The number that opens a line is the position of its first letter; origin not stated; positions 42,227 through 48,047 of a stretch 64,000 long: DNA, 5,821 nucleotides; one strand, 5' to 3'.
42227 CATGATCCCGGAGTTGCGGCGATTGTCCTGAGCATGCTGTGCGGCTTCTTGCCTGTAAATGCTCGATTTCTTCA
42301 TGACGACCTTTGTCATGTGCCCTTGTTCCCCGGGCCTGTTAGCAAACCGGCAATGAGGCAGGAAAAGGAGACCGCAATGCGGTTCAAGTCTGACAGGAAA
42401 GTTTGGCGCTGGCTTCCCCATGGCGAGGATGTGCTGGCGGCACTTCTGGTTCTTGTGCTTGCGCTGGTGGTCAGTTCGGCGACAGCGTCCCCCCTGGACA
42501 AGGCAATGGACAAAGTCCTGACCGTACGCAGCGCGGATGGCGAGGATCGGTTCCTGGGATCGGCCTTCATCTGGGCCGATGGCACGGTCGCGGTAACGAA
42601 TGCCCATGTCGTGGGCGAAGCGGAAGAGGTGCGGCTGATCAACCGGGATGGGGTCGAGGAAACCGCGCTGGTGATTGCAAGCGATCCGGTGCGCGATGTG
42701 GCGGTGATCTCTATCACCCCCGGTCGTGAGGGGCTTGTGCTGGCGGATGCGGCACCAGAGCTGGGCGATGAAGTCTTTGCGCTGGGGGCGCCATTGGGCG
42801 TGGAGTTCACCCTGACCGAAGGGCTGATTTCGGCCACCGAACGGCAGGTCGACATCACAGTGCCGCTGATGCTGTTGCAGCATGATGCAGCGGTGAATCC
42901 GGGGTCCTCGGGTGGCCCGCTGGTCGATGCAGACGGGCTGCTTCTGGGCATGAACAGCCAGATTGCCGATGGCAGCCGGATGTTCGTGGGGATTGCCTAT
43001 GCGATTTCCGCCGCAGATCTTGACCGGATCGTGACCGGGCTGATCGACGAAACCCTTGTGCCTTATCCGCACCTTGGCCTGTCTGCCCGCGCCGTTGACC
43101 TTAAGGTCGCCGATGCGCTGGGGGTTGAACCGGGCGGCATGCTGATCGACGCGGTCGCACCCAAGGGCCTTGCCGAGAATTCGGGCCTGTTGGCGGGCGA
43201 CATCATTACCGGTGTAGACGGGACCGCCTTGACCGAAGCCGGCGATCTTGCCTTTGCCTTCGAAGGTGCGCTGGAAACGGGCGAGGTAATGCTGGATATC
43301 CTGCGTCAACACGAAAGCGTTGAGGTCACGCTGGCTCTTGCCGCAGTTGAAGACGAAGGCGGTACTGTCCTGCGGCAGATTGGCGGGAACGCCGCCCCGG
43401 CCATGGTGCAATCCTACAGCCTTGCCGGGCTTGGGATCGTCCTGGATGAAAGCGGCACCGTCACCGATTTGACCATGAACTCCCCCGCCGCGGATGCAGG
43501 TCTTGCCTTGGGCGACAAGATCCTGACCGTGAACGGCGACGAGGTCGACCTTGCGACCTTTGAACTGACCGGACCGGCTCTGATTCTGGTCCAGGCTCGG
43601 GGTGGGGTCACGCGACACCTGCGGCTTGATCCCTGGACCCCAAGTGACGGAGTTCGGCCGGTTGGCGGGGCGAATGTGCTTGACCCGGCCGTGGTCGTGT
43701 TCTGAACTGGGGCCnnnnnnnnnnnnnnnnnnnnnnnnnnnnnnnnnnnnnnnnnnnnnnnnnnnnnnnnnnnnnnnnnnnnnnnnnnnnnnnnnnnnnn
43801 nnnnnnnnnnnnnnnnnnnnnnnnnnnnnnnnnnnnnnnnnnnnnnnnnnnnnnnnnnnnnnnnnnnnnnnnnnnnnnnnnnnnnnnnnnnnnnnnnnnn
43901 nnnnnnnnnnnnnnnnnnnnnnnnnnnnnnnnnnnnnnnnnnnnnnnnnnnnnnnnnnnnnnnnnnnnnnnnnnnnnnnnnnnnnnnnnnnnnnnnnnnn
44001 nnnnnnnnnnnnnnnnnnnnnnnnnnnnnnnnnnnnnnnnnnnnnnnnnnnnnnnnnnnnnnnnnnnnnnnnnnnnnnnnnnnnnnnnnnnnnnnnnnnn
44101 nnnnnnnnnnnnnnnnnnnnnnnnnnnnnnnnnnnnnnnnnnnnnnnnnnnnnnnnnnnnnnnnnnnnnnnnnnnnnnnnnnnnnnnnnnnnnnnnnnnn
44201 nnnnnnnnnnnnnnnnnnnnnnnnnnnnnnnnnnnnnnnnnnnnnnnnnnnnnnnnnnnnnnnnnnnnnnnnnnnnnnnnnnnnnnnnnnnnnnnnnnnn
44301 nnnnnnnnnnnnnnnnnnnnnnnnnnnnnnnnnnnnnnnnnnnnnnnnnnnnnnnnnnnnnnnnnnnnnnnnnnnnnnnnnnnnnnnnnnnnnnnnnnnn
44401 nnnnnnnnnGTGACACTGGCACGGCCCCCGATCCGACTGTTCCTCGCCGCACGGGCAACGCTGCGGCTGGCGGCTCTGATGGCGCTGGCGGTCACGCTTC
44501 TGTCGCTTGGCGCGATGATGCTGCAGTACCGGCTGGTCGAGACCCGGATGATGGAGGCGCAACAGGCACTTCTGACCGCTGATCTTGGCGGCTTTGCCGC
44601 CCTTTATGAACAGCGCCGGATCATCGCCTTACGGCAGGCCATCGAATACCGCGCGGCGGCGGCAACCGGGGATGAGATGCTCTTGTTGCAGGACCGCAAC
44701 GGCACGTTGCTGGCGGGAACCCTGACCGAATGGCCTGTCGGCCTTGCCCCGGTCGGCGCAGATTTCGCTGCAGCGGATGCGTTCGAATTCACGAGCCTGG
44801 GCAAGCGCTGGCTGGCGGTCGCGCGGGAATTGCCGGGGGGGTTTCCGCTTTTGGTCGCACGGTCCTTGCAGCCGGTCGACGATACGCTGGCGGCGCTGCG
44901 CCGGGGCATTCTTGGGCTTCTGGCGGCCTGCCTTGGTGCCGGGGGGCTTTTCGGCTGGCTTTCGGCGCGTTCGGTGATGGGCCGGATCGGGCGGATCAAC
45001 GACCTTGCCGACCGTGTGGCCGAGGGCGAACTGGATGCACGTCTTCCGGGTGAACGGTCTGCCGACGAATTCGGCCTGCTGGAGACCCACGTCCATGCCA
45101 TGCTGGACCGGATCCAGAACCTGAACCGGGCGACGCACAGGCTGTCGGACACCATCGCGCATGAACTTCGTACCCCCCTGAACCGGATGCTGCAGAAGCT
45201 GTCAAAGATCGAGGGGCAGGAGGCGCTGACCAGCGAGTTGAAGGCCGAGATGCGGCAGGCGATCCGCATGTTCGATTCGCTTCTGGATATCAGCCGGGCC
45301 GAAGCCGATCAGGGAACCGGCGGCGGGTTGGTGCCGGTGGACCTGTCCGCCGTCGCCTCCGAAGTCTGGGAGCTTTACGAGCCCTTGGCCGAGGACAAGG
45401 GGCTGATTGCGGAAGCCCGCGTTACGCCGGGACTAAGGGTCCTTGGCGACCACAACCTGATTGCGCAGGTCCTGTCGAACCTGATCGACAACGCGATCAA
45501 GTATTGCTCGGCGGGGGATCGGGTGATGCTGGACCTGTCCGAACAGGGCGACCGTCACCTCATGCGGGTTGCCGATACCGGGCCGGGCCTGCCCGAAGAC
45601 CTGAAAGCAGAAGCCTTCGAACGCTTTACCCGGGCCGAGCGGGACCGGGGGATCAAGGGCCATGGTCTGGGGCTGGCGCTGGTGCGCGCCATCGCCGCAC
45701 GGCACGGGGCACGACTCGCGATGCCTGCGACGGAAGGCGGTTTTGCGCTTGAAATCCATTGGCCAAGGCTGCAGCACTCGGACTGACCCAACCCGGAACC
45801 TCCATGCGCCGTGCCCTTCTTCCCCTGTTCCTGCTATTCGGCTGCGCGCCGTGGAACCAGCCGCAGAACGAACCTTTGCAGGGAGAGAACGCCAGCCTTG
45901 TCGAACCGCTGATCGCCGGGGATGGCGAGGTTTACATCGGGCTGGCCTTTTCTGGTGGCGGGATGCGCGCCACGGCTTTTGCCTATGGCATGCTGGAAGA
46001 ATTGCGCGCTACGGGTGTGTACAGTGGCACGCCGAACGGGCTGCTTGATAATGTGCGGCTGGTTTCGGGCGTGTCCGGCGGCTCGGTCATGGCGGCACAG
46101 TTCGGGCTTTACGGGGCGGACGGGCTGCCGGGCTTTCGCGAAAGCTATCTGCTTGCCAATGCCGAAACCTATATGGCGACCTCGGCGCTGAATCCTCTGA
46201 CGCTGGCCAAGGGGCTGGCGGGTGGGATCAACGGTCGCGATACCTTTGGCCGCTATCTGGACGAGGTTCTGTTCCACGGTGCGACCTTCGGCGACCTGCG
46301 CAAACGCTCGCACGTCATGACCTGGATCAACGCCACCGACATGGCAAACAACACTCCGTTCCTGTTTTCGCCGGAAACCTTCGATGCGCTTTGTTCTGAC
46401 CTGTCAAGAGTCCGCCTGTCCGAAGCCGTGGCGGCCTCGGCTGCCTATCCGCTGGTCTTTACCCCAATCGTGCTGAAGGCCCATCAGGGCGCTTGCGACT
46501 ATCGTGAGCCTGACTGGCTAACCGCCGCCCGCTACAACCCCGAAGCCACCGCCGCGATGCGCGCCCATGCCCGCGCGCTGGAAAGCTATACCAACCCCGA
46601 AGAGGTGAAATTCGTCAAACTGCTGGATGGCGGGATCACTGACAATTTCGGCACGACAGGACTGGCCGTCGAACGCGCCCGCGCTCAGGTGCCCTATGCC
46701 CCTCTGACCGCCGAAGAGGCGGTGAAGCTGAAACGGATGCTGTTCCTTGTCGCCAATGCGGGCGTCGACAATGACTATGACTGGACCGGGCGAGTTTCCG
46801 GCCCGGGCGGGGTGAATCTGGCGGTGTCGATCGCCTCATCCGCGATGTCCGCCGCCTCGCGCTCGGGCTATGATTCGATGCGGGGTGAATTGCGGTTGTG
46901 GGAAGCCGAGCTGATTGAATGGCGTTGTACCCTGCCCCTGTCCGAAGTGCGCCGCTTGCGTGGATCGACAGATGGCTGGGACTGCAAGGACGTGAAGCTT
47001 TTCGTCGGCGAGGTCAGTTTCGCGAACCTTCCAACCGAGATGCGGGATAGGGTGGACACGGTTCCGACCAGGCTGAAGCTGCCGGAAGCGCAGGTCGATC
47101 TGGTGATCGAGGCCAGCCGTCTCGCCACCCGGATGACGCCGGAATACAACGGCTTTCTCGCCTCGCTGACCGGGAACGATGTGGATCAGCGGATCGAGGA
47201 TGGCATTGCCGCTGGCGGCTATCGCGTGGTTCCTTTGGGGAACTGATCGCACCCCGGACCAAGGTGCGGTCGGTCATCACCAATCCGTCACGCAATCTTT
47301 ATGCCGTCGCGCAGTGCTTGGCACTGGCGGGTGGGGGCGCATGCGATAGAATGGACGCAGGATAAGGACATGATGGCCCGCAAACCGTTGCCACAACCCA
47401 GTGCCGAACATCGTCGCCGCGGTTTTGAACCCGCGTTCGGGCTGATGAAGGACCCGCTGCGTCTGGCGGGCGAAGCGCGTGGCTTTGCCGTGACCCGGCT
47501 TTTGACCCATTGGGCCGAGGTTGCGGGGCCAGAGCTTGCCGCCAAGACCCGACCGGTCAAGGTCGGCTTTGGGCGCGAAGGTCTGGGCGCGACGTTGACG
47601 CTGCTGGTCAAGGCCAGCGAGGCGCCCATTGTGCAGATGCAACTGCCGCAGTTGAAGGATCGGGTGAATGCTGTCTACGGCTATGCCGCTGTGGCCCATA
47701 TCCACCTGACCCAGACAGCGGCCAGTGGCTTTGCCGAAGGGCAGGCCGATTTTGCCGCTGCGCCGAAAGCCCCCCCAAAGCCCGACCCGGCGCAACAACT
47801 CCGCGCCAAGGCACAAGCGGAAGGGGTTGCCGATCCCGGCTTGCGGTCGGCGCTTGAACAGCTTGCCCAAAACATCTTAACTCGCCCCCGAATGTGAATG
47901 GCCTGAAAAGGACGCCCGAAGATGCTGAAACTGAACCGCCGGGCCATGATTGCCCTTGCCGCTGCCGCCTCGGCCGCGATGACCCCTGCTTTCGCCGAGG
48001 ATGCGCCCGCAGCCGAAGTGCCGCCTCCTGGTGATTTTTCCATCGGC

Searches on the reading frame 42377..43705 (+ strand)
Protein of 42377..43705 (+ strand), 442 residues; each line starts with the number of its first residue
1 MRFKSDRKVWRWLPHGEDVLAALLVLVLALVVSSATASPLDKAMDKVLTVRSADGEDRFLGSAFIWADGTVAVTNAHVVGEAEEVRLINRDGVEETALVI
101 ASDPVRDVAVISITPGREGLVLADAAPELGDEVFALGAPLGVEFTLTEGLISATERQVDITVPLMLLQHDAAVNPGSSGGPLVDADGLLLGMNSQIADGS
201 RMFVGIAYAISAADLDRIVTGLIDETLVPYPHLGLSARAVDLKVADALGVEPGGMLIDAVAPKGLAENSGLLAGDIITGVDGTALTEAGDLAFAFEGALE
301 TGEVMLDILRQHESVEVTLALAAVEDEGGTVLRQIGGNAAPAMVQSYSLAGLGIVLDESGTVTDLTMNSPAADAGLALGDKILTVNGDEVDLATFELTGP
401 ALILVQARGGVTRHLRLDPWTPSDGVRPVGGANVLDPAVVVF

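Call 3: search_protein_families(library=pfam, proteins=[window:42377-43705:+], max_evalue=0.01)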
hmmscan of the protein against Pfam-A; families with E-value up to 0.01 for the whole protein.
window:42377-43705:+ (442 aa): 6 families
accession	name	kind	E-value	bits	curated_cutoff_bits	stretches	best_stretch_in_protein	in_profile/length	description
PF13365.12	Trypsin_2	-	1.5e-26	94.3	27.6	1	61-192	1-144/144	Trypsin-like peptidase domain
PF17820.7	PDZ_6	-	3.6e-15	55.9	27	2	257-309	2-53/54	PDZ domain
PF13180.12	PDZ_2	-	3.2e-13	50.2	27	2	242-321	12-80/80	PDZ domain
PF00595.29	PDZ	-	1.8e-11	44.7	23.2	2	350-404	10-69/81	PDZ domain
PF00089.32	Trypsin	-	2.2e-05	24.8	20.6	1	64-197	30-199/220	Trypsin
PF14685.13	PDZ_Tricorn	-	0.00075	19.9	25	0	360-391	22-55/88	Tricorn protease PDZ domain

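Call 4: search_protein_families(library=ncbifam, proteins=[window:42377-43705:+], max_evalue=0.01)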
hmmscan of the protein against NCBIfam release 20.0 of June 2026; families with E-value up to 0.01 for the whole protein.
window:42377-43705:+ (442 aa): 20 families
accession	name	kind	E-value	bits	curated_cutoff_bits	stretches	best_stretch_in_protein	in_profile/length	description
TIGR02037.1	degP_htrA_DO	subfamily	3.4e-64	217.4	416.2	2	52-328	53-334/434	Do family serine endopeptidase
NF041521.1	HhoA_HhoB_HtrA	equivalog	8.7e-47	160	450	1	55-322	53-332/335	HhoA/HhoB/HtrA family serine endopeptidase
TIGR02038.1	protease_degS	equivalog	3e-35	122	422.95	1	57-319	76-344/351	outer membrane-stress sensor serine endopeptidase DegS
NF047968.1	SerProtHtrA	equivalog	1.5e-33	116.6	470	1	58-319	86-355/357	serine protease HtrA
NF008189.1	PRK10942.1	equivalog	2.7e-33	115.2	720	1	56-391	110-445/477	serine endoprotease DegP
NF008147.1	PRK10898.1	equivalog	2.8e-32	112.2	408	1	54-315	73-341/352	outer membrane-stress sensor serine endopeptidase DegS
NF007526.1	PRK10139.1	equivalog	3.8e-31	108.3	756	1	60-391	92-424/456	serine endoprotease DegQ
NF040960.1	MamE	equivalog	1.8e-29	102.8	800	2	33-220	86-291/659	magnetosome formation protease MamE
NF050055.1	SerProtHtrAMycob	equivalog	7.5e-29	101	800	1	44-318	212-495/502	serine protease HtrA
NF053637.1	SerProtHtrAspr2045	equivalog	2.8e-23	82.5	650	1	72-319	119-384/394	serine protease HtrA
NF033740.0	MarP_fam_protase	equivalog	6.7e-20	71.5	250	1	41-192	191-350/390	MarP family serine protease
NF041199.1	trx7_PDZ_seleno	equivalog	6.4e-13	48.4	300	2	254-322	204-273/390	Trx7/PDZ domain-containing (seleno)protein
NF040961.1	MamO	equivalog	1.2e-07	30.5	800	1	47-206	86-253/648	magnetosome protein MamO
TIGR00225.1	prc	subfamily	3.7e-07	29.5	218.6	1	347-392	48-96/335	C-terminal processing peptidase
TIGR00054.1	TIGR00054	equivalog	7.8e-07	28.3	147.55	0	362-389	206-233/421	RIP metalloprotease RseP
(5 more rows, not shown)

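Call 5: search_protein_families(library=padloc, proteins=[window:42377-43705:+], max_evalue=0.01)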
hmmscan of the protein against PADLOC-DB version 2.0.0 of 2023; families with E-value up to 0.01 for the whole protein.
window:42377-43705:+ (442 aa): 3 families
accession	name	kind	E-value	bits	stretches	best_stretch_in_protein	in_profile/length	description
PDLC02960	RT-Protease_XI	-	5e-11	40.2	1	38-196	329-486/506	single gene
PDLC02959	RT-Protease_XI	-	7.9e-11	39.5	1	39-196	332-489/510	single gene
PDLC05022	PDC-S45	-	0.00046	17.2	0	170-212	195-239/293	-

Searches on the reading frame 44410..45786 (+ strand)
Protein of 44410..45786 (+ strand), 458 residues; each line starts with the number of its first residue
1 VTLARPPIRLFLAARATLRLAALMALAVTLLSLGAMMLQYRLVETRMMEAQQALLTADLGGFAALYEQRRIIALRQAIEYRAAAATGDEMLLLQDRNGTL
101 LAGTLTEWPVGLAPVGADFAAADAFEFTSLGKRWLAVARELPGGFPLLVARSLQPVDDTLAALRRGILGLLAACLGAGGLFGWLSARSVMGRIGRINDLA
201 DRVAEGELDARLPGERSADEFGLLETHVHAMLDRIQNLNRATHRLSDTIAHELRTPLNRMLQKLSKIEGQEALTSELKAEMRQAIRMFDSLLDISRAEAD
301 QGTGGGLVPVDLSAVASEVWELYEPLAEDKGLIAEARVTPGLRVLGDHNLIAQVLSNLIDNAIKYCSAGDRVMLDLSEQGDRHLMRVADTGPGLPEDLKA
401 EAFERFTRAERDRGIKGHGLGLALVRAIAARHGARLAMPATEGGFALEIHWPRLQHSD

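Call 3: search_protein_families(library=pfam, proteins=[window:44410-45786:+], max_evalue=0.01)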
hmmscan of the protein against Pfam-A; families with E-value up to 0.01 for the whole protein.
window:44410-45786:+ (458 aa): 5 families
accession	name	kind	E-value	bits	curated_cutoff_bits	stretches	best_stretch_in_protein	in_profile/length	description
PF02518.31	HATPase_c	-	3.2e-23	82.7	26.4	1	346-452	1-108/111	Histidine kinase-, DNA gyrase B-, and HSP90-like ATPase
PF00672.30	HAMP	-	3.5e-10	40.5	25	1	185-236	2-52/53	HAMP domain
PF00512.31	HisKA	-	1.8e-06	28.3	26.9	1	245-299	5-65/66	His Kinase A (phospho-acceptor) domain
PF14501.12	HATPase_c_5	-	6.1e-05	23.3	22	1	351-450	6-100/102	GHKL domain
PF13581.12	HATPase_c_2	-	0.0036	17.7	27.4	1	356-429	41-109/127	Histidine kinase-like ATPase domain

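Call 4: search_protein_families(library=ncbifam, proteins=[window:44410-45786:+], max_evalue=0.01)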
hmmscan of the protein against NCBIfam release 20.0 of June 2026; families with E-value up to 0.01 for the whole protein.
window:44410-45786:+ (458 aa): 79 families (the best 25 are shown)
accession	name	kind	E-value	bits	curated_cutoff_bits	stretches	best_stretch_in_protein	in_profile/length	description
TIGR01386.1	cztS_silS_copS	subfamily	2.1e-46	158.9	292.55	1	17-442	5-447/457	heavy metal sensor histidine kinase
NF008312.0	PRK11100.1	equivalog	7.1e-35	120.7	356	1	149-453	166-474/477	two-component system sensor histidine kinase CreC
NF007898.0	PRK10604.1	equivalog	4.7e-34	118.3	478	1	187-455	158-425/433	two-component system sensor histidine kinase RstB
NF012163.2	BaeS_SmeS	equivalog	1e-31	110.4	500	1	173-448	172-453/457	sensor histidine kinase efflux regulator BaeS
NF040691.1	MtrAB_MtrB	equivalog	2.1e-30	106.2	450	1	141-443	164-481/507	MtrAB system histidine kinase MtrB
TIGR02966.1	phoR_proteo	equivalog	3.9e-29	101.7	334.2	1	235-443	107-324/333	phosphate regulon sensor histidine kinase PhoR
NF007007.0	PRK09470.1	equivalog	1.3e-28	100.1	486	1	170-453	174-459/463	envelope stress sensor histidine kinase CpxA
NF046044.1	PnpS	equivalog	4.8e-28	98.3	400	1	279-438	215-375/390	two-component system histidine kinase PnpS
TIGR03785.1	marine_sort_HK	equivalog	1.4e-27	96.3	612.2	1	160-438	405-687/703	proteobacterial dedicated sortase system histidine kinase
NF007837.0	PRK10549.1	equivalog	1.5e-26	93.2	603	1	180-454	179-459/466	envelope stress sensor histidine kinase BaeS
NF041735.1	hist_kin_RppB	equivalog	1.8e-26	92.9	400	1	246-438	220-423/438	two-component system sensor histidine kinase RppB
NF052314.1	T9SS_HK_PorY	subfamily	1.2e-25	90.5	350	1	217-450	186-417/418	PorY family sensor histidine kinase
NF007345.0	PRK09835.1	subfamily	2e-25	89.3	423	1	202-438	222-465/482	Cu(+)/Ag(+) sensor histidine kinase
TIGR02956.1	TMAO_torS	equivalog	2.6e-25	88.7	676.5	1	238-443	460-671/967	TMAO reductase system sensor histidine kinase/response regulator TorS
NF033092.0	HK_WalK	equivalog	3.4e-25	88.7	725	1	248-443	378-583/594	cell wall metabolism sensor histidine kinase WalK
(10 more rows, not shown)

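Call 5: search_protein_families(library=padloc, proteins=[window:44410-45786:+], max_evalue=0.01)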
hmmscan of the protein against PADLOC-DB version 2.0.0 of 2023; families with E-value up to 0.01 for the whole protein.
window:44410-45786:+ (458 aa): 1 family
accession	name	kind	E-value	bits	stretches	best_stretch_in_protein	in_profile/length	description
PDLC04647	PDC-M43B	-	0.0015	15.6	1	347-432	224-311/347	-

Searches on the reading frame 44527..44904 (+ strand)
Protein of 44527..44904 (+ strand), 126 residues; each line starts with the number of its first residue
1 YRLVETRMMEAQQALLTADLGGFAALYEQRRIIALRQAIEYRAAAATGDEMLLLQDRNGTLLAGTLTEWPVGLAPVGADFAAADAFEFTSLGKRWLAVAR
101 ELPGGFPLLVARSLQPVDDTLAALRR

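Call 69: search_protein_families(library=pfam, proteins=[window:44527-44904:+], max_evalue=5)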
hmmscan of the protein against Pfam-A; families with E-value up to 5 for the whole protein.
window:44527-44904:+ (126 aa): 0 families

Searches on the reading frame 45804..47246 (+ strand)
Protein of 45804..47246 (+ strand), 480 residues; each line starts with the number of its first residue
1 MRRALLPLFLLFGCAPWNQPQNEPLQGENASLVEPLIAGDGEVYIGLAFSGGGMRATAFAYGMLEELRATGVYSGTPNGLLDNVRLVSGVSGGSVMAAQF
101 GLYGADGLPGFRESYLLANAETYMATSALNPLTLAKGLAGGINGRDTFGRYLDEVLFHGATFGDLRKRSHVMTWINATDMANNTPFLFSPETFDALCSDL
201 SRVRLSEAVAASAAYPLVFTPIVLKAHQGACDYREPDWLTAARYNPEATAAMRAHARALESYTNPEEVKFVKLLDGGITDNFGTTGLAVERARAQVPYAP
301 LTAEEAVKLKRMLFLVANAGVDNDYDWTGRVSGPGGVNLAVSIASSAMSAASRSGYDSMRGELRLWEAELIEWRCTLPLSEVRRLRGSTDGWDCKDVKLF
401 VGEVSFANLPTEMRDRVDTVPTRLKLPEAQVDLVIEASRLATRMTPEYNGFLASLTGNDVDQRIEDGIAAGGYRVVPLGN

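Call 3: search_protein_families(library=pfam, proteins=[window:45804-47246:+], max_evalue=0.01)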
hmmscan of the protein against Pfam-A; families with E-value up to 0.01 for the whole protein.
window:45804-47246:+ (480 aa): 2 families
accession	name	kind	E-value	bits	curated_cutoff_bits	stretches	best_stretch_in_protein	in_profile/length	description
PF01734.28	Patatin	-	2.8e-14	54.2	27.7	1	47-285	1-188/191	Patatin-like phospholipase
PF01735.24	PLA2_B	-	0.0069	15.3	23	1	45-95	1-51/491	Lysophospholipase catalytic domain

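Call 4: search_protein_families(library=ncbifam, proteins=[window:45804-47246:+], max_evalue=0.01)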
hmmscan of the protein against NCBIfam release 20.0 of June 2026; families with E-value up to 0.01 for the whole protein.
window:45804-47246:+ (480 aa): 0 families

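Call 5: search_protein_families(library=padloc, proteins=[window:45804-47246:+], max_evalue=0.01)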
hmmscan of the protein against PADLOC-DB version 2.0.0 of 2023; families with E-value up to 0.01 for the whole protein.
window:45804-47246:+ (480 aa): 1 family
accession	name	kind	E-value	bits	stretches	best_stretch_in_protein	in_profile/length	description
PDLC00758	Effector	-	0.0001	19.7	1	47-226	9-173/331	Phospholipase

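Call 71: list_cluster_members(proteins=[P0121, window:45804-47246:+, window:42377-43705:+])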
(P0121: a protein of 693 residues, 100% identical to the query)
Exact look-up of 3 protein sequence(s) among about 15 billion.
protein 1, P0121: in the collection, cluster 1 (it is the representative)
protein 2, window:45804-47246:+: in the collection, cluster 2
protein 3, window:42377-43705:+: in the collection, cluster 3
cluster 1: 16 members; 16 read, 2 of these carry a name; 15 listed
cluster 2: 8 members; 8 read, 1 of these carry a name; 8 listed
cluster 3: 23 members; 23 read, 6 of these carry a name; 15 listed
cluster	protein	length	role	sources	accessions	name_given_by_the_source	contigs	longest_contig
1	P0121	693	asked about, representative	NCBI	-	-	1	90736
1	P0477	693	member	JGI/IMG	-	hypothetical protein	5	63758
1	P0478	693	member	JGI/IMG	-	hypothetical protein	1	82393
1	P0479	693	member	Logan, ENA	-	-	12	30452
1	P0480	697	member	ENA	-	-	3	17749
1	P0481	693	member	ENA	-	-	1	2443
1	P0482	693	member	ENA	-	-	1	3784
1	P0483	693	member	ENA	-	-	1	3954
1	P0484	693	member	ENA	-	-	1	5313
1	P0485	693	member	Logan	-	-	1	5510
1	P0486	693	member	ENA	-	-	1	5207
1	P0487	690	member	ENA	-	-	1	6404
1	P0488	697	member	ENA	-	-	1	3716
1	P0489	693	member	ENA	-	-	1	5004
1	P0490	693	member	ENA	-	-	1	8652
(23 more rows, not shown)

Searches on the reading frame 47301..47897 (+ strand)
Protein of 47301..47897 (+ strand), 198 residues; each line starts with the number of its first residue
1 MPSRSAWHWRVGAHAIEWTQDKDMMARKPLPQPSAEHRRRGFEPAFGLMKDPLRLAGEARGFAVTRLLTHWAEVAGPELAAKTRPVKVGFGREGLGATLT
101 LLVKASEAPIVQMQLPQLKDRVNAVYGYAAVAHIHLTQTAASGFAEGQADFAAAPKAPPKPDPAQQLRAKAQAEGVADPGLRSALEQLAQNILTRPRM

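Call 59: search_protein_families(library=pfam, proteins=[window:47301-47897:+], max_evalue=0.01)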
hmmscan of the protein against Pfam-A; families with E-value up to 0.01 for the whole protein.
window:47301-47897:+ (198 aa): 1 family
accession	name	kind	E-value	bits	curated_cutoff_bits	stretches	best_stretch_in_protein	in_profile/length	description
PF05258.17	DciA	-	4.3e-12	46.5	24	1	58-135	15-88/89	Dna[CI] antecedent, DciA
